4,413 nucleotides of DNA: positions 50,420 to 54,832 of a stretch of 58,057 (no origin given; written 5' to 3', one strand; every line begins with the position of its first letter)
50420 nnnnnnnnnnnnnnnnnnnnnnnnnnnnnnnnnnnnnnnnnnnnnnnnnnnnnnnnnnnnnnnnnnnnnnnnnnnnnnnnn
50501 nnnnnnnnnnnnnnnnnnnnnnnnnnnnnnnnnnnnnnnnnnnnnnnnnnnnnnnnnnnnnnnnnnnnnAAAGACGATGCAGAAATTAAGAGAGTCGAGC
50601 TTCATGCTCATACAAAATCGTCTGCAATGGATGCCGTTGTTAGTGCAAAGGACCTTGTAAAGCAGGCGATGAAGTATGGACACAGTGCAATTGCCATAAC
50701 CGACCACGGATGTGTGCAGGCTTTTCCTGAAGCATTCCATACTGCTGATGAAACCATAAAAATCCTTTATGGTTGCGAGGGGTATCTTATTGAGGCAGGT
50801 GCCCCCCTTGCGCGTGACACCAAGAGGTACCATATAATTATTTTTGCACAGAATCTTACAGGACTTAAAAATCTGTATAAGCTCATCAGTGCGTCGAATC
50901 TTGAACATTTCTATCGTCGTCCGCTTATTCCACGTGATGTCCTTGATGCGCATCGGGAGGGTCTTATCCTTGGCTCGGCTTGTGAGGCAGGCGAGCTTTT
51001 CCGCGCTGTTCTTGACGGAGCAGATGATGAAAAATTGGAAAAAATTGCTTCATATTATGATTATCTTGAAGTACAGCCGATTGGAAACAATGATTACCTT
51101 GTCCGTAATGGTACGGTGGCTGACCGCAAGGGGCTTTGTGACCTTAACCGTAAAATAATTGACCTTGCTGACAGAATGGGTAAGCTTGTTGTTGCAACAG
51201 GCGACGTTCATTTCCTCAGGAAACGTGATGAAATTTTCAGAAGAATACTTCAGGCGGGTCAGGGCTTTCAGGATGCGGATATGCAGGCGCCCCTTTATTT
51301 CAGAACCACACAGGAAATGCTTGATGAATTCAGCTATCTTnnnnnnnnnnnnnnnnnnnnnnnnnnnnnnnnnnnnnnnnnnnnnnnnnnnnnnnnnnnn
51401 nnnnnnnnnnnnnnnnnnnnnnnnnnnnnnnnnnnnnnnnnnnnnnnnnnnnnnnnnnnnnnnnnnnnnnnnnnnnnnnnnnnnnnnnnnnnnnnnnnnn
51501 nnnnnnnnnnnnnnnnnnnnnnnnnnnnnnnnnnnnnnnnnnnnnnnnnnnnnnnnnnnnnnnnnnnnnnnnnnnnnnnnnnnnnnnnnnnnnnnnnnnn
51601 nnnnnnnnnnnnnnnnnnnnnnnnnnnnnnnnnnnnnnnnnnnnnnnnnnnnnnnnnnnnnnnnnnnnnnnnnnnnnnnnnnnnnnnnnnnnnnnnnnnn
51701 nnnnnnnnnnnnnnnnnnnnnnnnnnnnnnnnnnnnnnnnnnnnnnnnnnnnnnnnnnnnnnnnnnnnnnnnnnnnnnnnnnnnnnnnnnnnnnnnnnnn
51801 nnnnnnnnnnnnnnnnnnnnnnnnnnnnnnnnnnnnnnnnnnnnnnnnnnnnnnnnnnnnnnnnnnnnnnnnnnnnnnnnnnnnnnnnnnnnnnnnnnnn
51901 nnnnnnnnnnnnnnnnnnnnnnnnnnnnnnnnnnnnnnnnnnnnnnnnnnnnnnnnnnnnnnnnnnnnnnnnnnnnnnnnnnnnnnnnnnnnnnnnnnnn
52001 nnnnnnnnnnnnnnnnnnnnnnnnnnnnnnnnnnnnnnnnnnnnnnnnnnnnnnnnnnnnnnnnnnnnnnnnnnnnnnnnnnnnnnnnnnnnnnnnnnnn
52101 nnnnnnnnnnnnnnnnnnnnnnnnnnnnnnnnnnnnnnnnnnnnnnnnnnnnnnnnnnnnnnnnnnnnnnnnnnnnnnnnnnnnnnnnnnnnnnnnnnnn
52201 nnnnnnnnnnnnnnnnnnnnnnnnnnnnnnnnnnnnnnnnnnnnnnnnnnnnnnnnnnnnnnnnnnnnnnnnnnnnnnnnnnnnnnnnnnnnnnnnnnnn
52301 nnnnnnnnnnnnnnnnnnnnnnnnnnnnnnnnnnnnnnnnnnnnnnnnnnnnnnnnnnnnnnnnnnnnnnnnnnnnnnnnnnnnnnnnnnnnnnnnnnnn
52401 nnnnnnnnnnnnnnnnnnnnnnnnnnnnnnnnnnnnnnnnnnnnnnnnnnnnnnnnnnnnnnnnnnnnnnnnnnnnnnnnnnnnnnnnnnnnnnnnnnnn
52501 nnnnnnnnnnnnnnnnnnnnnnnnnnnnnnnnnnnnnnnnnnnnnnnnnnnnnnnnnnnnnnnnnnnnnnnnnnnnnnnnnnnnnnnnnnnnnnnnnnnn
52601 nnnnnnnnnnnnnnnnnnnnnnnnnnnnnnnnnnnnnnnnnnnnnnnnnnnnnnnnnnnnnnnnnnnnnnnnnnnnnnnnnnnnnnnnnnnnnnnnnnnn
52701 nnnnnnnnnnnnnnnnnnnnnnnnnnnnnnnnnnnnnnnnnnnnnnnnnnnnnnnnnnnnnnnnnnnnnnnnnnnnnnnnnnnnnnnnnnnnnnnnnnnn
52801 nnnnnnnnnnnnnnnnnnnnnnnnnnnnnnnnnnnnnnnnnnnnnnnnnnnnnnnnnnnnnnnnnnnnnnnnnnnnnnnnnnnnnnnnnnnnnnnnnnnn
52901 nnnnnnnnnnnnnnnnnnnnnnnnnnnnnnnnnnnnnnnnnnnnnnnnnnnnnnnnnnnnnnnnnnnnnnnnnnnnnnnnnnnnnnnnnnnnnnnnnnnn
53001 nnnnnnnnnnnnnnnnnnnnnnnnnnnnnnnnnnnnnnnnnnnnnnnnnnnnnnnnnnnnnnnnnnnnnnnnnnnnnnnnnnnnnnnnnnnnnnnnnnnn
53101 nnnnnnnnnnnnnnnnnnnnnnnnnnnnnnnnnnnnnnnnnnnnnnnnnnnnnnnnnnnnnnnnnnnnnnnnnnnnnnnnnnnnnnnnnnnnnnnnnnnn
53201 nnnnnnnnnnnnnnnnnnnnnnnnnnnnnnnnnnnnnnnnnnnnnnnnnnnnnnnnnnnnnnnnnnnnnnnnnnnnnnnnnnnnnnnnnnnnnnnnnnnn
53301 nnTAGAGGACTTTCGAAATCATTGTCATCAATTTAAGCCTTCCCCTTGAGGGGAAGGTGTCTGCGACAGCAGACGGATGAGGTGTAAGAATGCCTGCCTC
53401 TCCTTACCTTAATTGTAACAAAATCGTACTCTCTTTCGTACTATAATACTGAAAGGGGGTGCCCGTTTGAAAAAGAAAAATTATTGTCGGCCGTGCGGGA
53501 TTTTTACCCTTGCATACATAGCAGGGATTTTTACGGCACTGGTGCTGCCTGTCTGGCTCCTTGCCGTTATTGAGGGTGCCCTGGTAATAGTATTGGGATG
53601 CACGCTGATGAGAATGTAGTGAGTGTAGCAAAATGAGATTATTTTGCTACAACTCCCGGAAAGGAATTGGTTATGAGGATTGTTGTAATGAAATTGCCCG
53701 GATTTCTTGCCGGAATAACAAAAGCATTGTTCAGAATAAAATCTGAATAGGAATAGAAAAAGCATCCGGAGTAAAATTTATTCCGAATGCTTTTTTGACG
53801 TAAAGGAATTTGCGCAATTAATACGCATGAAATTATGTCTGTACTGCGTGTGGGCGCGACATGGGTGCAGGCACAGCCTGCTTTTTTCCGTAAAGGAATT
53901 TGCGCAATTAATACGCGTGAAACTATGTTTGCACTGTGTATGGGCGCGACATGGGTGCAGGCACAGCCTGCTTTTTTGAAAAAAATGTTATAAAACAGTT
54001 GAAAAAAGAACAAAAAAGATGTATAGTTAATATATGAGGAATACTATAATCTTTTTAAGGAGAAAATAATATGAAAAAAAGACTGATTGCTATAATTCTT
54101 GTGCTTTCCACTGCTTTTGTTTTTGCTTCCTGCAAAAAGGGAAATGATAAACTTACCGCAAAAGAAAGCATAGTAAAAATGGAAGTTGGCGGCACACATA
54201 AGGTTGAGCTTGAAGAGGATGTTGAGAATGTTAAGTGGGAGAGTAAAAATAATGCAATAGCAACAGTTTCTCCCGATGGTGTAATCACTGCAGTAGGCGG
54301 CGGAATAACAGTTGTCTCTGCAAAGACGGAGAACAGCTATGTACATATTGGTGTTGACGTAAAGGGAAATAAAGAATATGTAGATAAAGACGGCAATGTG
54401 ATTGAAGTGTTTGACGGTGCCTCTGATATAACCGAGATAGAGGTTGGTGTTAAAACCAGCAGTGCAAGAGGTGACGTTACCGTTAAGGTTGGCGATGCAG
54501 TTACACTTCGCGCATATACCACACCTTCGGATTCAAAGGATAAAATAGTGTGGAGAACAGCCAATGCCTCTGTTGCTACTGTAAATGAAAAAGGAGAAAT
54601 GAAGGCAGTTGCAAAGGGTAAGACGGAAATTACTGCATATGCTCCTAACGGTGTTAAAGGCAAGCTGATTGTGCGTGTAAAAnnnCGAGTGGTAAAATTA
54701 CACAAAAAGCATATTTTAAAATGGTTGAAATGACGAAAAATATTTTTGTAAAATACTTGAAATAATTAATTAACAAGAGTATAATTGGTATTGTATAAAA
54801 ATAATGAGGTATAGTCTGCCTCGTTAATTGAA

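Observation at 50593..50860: PolC lacks the proofreading DEDD exonuclease insert while all PHP metal-ligand positions look intact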

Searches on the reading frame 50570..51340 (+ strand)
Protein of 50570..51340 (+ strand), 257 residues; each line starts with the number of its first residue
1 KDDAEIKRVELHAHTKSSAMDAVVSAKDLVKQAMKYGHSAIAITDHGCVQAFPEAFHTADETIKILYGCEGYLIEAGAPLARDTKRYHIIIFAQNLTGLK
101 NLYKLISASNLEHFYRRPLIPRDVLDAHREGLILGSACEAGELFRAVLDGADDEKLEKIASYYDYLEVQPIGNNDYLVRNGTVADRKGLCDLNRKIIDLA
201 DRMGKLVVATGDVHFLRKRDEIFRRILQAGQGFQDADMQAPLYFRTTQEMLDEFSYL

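Call 23: search_solved_structures(query=window:50570-51340:+, show_alignments=5, max_evalue=0.001)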
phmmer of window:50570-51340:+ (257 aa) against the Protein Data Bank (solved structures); distinct sequences matched with E-value up to 0.001: 13.
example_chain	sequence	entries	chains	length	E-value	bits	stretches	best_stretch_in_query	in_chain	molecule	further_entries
3f2b_A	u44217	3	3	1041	8.8e-63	215.3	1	7-257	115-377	DNA-directed DNA polymerase III alpha chain | GEOBACILLUS KAUSTOPHILUS DNA POLC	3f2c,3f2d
9qpc_A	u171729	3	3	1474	2e-56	194.5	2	84-257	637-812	DNA polymerase III PolC-type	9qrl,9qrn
2hpi_A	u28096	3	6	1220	2.2e-18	69.9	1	5-232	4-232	DNA polymerase III alpha subunit | DNA polymerase III subunit alpha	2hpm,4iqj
3e0d_A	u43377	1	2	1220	5.5e-17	65.3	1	5-232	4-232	DNA polymerase III subunit alpha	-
4jom_A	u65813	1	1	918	3.9e-15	59.3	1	6-251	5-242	DNA polymerase III subunit alpha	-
5lew_A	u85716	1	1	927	7.2e-13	51.8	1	9-215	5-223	DNA polymerase III subunit alpha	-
7pu7_A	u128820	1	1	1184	1.1e-12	51.3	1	8-215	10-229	DNA polymerase III subunit alpha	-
4gx8_A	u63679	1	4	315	2.5e-12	50.1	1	5-251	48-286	DNA polymerase III subunit epsilon,DNA polymerase III subunit alpha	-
4gx9_A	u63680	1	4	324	2.7e-12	50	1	5-251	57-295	DNA polymerase III subunit epsilon,DNA polymerase III subunit alpha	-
2hnh_A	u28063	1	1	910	9.9e-12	48.1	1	7-251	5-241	DNA polymerase III alpha subunit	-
2hqa_A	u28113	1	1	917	1e-11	48.1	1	7-251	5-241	DNA polymerase III alpha subunit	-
5m1s_A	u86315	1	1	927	1e-11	48.1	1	7-251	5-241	DNA polymerase III subunit alpha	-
5fku_A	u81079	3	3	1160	1.5e-11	47.6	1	7-251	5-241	DNA POLYMERASE III SUBUNIT ALPHA | DNA POLYMERASE III ALPHA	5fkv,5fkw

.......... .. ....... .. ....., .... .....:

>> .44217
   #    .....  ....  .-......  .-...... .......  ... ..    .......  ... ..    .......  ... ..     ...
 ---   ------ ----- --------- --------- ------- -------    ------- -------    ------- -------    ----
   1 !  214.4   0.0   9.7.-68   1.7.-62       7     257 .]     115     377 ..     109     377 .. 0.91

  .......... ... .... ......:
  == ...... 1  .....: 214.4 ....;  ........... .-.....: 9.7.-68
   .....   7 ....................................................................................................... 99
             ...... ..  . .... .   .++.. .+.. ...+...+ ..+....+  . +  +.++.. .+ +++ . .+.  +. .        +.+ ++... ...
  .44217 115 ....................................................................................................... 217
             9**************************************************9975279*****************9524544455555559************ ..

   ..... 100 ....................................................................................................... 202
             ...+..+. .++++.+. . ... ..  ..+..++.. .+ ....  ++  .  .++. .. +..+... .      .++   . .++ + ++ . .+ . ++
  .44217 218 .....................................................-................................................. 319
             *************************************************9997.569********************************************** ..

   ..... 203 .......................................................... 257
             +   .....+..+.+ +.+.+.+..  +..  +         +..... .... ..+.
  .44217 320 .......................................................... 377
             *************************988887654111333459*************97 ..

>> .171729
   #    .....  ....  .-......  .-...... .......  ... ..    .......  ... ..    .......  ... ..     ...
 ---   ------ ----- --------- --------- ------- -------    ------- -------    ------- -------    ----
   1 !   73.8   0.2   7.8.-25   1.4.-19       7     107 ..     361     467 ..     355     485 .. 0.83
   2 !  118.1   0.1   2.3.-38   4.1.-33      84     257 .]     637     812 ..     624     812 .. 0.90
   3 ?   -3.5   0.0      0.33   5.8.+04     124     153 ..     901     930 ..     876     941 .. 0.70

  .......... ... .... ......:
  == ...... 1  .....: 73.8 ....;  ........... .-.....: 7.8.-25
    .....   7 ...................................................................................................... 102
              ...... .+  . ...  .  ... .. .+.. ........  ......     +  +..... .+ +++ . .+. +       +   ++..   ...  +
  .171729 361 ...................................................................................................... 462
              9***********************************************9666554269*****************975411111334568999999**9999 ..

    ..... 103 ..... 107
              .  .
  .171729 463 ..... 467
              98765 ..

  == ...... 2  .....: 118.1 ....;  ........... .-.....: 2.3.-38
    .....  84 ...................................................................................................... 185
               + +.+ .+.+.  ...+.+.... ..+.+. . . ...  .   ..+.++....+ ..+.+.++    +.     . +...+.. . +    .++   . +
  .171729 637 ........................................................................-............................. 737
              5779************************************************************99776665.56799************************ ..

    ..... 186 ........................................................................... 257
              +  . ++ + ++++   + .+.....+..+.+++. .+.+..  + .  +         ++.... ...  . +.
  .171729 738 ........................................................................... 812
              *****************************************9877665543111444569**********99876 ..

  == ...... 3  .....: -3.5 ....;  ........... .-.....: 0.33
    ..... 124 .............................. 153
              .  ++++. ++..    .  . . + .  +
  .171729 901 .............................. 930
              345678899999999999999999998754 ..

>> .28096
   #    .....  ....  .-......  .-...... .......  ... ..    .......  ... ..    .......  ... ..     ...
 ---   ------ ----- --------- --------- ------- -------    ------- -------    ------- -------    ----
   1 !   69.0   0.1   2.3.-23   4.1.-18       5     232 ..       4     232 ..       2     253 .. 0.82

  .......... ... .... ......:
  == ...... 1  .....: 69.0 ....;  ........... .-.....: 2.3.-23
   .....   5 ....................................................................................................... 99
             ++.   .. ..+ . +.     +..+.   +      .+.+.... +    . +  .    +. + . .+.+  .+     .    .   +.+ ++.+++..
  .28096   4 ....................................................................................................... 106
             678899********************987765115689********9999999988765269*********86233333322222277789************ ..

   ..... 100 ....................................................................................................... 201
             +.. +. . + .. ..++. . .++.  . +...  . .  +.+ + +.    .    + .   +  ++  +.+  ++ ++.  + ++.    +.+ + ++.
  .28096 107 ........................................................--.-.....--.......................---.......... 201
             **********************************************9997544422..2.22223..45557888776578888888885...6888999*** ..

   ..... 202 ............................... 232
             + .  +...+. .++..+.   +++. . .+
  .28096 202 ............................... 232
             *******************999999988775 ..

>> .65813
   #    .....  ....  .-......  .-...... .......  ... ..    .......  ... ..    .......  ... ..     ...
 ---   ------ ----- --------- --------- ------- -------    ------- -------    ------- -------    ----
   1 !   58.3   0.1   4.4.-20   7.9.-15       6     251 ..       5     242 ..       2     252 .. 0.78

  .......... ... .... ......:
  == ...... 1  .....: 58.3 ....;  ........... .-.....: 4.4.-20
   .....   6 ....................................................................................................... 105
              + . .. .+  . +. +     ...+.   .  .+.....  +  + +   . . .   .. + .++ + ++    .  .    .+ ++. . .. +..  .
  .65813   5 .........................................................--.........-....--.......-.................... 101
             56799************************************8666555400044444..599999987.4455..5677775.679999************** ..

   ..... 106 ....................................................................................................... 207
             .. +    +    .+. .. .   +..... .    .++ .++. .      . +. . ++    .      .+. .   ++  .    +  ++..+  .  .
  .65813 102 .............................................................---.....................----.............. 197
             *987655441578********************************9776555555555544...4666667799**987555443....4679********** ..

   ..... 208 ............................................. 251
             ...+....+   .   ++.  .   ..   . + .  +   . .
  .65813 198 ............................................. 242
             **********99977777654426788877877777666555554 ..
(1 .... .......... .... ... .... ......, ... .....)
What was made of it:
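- Closest known: Geobacillus kaustophilus PolC crystallisation construct. Different: Its PHP has N in place of the D of D-x-H (TGNVHY, against TGDVHF here; call 23).
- Checked: They align with the ligand positions of Geobacillus PolC (3f2b) and Thermus aquaticus DnaE (2hpi) (call 23).
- Geobacillus PolC and the 9qpc PolC carry N there, and the Taq 3e0d construct carries D-to-N at the same two Asp positions (call 23).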

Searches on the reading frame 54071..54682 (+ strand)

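Call 28: search_protein_families(library=pfam, proteins=[window:54071-54682:+], max_evalue=0.00001)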
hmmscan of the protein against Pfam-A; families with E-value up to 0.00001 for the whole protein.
window:54071-54682:+ (204 aa): 1 family
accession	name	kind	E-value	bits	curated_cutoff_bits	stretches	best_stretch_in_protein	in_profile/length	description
PF02368.24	Big_2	-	2.2e-18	66.4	22.8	1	135-197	11-74/79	Bacterial Ig-like domain (group 2)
